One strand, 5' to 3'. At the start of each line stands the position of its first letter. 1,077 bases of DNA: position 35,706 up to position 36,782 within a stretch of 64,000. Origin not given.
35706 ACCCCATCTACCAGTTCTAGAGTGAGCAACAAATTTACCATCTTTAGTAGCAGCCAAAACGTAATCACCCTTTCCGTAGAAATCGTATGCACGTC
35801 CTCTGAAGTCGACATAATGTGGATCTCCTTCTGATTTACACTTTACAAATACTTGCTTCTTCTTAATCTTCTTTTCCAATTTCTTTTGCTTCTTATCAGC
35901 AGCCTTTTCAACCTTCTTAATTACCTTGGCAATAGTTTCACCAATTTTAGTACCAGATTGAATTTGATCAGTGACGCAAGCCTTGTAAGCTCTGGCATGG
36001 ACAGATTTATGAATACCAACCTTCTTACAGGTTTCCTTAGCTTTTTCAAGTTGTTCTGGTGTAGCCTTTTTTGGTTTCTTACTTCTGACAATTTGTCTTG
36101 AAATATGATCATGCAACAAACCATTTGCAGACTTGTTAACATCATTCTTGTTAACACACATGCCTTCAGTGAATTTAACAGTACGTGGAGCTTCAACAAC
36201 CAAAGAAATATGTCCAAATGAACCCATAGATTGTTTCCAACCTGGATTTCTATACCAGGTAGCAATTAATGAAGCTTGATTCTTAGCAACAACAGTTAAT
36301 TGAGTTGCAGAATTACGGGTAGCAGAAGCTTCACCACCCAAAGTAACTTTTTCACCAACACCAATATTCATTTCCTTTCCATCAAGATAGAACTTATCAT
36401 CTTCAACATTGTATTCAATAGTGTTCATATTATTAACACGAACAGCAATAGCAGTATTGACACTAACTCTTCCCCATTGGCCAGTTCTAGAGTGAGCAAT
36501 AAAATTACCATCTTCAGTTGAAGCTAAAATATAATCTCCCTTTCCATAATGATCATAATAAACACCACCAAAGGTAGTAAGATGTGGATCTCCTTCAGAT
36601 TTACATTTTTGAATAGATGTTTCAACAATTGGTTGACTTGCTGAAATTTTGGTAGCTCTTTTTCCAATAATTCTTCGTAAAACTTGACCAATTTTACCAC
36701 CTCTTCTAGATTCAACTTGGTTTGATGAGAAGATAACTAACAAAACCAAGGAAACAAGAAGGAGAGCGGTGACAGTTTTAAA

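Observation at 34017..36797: Secreted protein combining two tandem GDPH/VWD-like domains with a giant (~430 aa) polybasic tail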

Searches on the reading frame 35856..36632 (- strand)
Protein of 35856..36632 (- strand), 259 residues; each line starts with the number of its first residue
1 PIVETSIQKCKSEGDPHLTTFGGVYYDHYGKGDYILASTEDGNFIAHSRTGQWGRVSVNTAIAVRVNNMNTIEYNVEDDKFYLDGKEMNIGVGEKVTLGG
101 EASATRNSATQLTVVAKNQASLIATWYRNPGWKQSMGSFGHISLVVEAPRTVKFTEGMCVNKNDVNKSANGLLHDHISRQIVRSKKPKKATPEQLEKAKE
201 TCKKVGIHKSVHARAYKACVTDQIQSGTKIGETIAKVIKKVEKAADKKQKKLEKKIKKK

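Call 24: search_protein_representatives(alignment_id=A1)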
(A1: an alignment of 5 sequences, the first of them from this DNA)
Query: 5 sequences, 258 profile positions. Proteins with E-value up to 0.001 (for the whole library): 2609; up to 1e-10: 326; up to 1e-30: 33. The best 150 are listed.
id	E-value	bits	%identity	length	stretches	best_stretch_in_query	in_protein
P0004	9.6e-260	873.8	-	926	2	2-258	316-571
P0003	1.7e-118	410.9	-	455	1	1-258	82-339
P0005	1.1e-115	401.7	-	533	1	2-258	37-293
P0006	1.9e-109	381.2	-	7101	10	9-89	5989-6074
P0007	2.0e-106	371.3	-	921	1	2-257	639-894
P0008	1.4e-101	355.5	-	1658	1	2-255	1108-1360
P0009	1.2e-94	332.8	-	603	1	2-254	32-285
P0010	7.2e-86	303.9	-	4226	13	5-68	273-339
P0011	4.4e-72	258.8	-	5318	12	5-95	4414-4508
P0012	1.5e-59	217.7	-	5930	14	5-62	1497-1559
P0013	4.5e-57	209.6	-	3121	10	5-43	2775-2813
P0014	1.6e-49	184.8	-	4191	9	5-63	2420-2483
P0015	1.4e-40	155.5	-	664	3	5-207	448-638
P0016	2.2e-40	154.9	-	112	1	19-126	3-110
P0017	8.4e-40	153.0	-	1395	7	5-60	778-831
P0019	4.3e-38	147.4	-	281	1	6-250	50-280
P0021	4.9e-36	140.6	-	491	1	8-248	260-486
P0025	4.7e-34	134.1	-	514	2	6-255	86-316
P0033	6.1e-32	127.2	-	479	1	8-249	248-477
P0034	3.6e-31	124.7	-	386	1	6-254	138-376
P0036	2.4e-30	122.0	-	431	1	6-253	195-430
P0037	2.4e-29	118.7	-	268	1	14-248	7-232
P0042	1.3e-27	113.0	-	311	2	5-244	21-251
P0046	4.0e-26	108.1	-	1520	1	6-253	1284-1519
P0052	2.8e-24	102.1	-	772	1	5-250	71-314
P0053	3.7e-24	101.7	-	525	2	6-254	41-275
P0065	2.6e-21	92.4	-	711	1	42-257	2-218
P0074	1.1e-20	90.3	-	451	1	4-249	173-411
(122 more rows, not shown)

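Call 26: list_cluster_members(proteins=[P0004, P0005, P0007, P0008, P0009, P0015, P0021, P0025, P0033, P0036])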
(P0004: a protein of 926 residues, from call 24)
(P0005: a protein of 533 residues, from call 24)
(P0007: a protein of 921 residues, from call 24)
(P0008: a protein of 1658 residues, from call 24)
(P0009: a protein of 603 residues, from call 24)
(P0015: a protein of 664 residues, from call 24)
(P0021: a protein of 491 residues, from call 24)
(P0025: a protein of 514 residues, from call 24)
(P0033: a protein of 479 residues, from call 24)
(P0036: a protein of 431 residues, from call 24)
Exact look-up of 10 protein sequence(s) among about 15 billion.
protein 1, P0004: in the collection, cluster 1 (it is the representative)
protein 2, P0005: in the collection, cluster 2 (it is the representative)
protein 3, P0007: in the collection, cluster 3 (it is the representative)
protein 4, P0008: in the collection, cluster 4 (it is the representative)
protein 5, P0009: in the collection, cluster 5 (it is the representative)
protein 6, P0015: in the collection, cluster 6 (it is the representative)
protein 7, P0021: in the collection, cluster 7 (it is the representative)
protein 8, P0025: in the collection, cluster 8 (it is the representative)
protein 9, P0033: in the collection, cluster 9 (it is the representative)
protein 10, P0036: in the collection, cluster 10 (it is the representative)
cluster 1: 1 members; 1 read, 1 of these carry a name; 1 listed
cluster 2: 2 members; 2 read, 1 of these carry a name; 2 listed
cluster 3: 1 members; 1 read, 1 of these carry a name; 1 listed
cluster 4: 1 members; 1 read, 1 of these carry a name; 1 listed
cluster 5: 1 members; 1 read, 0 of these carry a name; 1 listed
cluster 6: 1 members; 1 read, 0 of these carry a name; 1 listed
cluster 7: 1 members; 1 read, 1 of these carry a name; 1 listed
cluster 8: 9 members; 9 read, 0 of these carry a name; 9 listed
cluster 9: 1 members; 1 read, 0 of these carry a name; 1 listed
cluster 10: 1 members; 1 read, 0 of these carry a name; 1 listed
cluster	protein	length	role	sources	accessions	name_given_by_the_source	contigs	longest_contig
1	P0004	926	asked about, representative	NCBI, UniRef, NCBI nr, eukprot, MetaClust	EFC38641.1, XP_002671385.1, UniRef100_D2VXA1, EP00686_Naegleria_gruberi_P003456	predicted protein [Naegleria gruberi] | Predicted protein n=1 Tax=Naegleria gruberi TaxID=5762 RepID=D2VXA1_NAEGR | uncharacterized protein NAEGRDRAFT_59485 [Naegleria gruberi]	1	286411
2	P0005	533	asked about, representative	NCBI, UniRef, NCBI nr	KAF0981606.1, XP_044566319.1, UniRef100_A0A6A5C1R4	hypothetical protein FDP41_012263 [Naegleria fowleri] | VWFD domain-containing protein n=1 Tax=Naegleria fowleri TaxID=5763 RepID=A0A6A5C1R4_NAEFO | uncharacterized protein FDP41_012263 [Naegleria fowleri]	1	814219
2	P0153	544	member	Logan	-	-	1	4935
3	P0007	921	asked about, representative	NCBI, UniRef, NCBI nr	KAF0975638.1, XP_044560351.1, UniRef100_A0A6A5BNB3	hypothetical protein FDP41_005632 [Naegleria fowleri] | VWFD domain-containing protein n=1 Tax=Naegleria fowleri TaxID=5763 RepID=A0A6A5BNB3_NAEFO | uncharacterized protein FDP41_005632 [Naegleria fowleri]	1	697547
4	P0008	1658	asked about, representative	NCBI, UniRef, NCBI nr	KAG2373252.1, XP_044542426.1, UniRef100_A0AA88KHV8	hypothetical protein C9374_012355 [Naegleria lovaniensis] | VWFD domain-containing protein n=1 Tax=Naegleria lovaniensis TaxID=51637 ... | uncharacterized protein C9374_012355 [Naegleria lovaniensis]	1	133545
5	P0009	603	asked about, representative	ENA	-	-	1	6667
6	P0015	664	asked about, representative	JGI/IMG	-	-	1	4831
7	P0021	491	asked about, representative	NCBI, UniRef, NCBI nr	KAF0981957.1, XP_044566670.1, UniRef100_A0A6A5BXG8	hypothetical protein FDP41_011818 [Naegleria fowleri] | Uncharacterized protein n=1 Tax=Naegleria fowleri TaxID=5763 RepID=A0A6A5BXG8_NAEFO | uncharacterized protein FDP41_011818 [Naegleria fowleri]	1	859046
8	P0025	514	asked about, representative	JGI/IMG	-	-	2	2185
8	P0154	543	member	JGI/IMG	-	-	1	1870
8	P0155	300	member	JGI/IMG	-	-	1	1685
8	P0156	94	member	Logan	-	-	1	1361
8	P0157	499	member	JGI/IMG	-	-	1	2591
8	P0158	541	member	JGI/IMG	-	-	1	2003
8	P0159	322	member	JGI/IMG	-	-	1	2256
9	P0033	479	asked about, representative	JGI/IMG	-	-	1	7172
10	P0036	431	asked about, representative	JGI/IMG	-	-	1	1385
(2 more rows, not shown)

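Call 29: find_homologous_proteins(query=A1, max_evalue=0.00001)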
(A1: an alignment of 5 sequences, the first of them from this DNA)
Query A1 (5 sequences): 8000 candidates shared short words with the query, none scored E <= 0.00001.

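Call 41: predict_structure(alignment_id=A2)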
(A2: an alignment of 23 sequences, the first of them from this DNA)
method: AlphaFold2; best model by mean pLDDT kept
length: 259 residues; sequences in the alignment: 23
mean_pLDDT: 90.5   pTM: 0.79
mean pLDDT of the five models: 90.5, 89.3, 88.7, 88.2, 86.7
residues with pLDDT >= 90: 177; 70-90: 69; 50-70: 10; < 50: 3
segments of 3 or more residues with pLDDT < 50: none
pLDDT, mean of each block of 10 residues (from residue 1): 72 85 92 97 97 91 96 97 98 96 97 97 96 93 96 97 91 91 69 94 93 88 83 83 83 81
secondary structure, 60 per line:
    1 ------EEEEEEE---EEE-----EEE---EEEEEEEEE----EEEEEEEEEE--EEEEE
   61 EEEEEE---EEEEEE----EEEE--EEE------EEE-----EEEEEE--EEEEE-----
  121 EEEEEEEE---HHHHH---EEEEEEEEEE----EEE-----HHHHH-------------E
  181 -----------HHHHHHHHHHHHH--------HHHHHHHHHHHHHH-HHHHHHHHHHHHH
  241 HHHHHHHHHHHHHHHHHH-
elements in order: E7-13 E17-19 E25-27 E31-39 E44-53 E56-66 E70-75 E80-83 E86-88 E95-97 E103-108 E111-115 E121-128 H132-136 E140-149 E154-156 H162-166 H192-204 H213-226 H228-258

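Call 44: fold_search(model_id=the predicted structure, library=pdb)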
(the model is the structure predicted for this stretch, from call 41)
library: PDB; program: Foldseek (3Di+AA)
matches with E <= 10: 1117; with E <= 0.001: 49
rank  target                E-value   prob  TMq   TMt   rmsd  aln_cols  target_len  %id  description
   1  7pp6_B                1.0e-09  1.00  0.61  0.16   7.2       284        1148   17  MUC2 Tubules of D1D2D3 domains (released 2022-02-16)
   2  9gvj_A                4.9e-09  1.00  0.62  0.25   6.5       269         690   12  MUC5AC mucin amino acids 28 to 1483 (released 2024-12-04)
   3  7wn4_E                5.8e-09  1.00  0.51  0.21   8.3       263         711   13  Cryo-EM structure of VWF D'D3 dimer (wild type) complexed with D1D2 at 3.4 angstron resolution (1 unit) (released 2022-05-18)
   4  9gvj_B                6.1e-09  1.00  0.62  0.25   6.0       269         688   12  MUC5AC mucin amino acids 28 to 1483 (released 2024-12-04)
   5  9gvq_B                6.1e-09  1.00  0.62  0.16   6.0       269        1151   12  MUC5AC mucin amino acids 28 to 1483 (released 2024-12-04)
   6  9gvq_A                6.5e-09  1.00  0.62  0.16   6.5       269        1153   12  MUC5AC mucin amino acids 28 to 1483 (released 2024-12-04)
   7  8oer_A                9.5e-09  1.00  0.57  0.23   6.1       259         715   13  MUC5B amino acids 26-1435 (released 2024-03-27)
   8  8oes_A                9.5e-09  1.00  0.57  0.15   6.1       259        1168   13  MUC5B amino acids 26-1435 Three beads (released 2024-03-27)
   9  6tm2_A                1.0e-08  1.00  0.60  0.25   7.1       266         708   17  Human MUC2 AAs 21-1397 (released 2020-10-21)
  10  7a5o_C                1.0e-08  1.00  0.60  0.16   7.1       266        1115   17  Human MUC2 AAs 21-1397 (released 2020-10-21)
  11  7a5o_A                1.0e-08  1.00  0.60  0.15   7.1       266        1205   17  Human MUC2 AAs 21-1397 (released 2020-10-21)
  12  8d3d_A                1.1e-08  1.00  0.53  0.12   8.1       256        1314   12  VWF tubule derived from dimeric D1-A1 (released 2022-07-06)
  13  7pov_A                1.1e-08  1.00  0.57  0.23   7.7       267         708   16  MUC2 Tubules of D1D2D3 domains (released 2022-02-16)
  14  8d3c_A                1.5e-08  1.00  0.50  0.12   8.0       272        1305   14  VWF tubule derived from monomeric D1-A1 (released 2022-07-06)
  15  8rde_A                2.2e-08  1.00  0.61  0.14   6.2       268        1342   19  STRUCTURE OF THE MOUSE FCGBP DIMER PROTEIN IN ITS COMPACT CONFORMATION (released 2025-01-08)
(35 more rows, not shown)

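Call 48: list_cluster_members(proteins=[P0019, P0034, P0037, P0042, P0046, P0052, P0053, P0065, P0074, P0006])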
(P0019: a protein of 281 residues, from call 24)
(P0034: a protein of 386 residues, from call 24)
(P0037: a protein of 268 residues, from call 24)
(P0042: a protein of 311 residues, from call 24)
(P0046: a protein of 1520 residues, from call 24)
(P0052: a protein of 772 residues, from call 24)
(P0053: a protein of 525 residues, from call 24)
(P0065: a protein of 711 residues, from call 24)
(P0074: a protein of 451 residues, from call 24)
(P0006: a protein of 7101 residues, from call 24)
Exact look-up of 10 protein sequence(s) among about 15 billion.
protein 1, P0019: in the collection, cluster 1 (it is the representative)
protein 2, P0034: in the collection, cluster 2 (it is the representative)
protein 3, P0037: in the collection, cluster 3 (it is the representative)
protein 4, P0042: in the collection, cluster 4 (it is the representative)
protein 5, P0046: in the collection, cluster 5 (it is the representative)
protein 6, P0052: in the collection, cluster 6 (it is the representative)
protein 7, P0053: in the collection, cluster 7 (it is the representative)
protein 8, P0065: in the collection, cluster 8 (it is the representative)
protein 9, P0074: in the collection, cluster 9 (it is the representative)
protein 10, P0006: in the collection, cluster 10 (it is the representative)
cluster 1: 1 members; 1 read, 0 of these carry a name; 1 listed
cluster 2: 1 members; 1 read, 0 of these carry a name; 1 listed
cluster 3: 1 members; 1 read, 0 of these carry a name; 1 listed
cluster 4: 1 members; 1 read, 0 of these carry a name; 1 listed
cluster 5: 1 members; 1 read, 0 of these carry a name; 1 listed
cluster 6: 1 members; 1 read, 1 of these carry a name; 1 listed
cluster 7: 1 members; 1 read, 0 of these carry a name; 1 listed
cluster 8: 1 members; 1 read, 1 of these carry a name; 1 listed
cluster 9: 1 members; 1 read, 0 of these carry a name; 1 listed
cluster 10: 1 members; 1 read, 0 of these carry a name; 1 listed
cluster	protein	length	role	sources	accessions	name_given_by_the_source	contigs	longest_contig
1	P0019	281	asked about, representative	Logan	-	-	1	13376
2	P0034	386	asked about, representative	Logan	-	-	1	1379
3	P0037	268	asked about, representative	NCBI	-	-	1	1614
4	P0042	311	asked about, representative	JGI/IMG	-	-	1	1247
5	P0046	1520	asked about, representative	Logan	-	-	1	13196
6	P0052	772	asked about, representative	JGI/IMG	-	hypothetical protein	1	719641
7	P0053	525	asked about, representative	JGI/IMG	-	-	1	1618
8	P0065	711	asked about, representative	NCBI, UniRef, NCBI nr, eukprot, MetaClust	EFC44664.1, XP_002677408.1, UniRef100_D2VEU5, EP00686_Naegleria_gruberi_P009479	predicted protein [Naegleria gruberi] | Predicted protein n=1 Tax=Naegleria gruberi TaxID=5762 RepID=D2VEU5_NAEGR | uncharacterized protein NAEGRDRAFT_48959 [Naegleria gruberi]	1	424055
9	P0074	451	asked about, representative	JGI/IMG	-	-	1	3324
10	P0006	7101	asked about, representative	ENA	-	-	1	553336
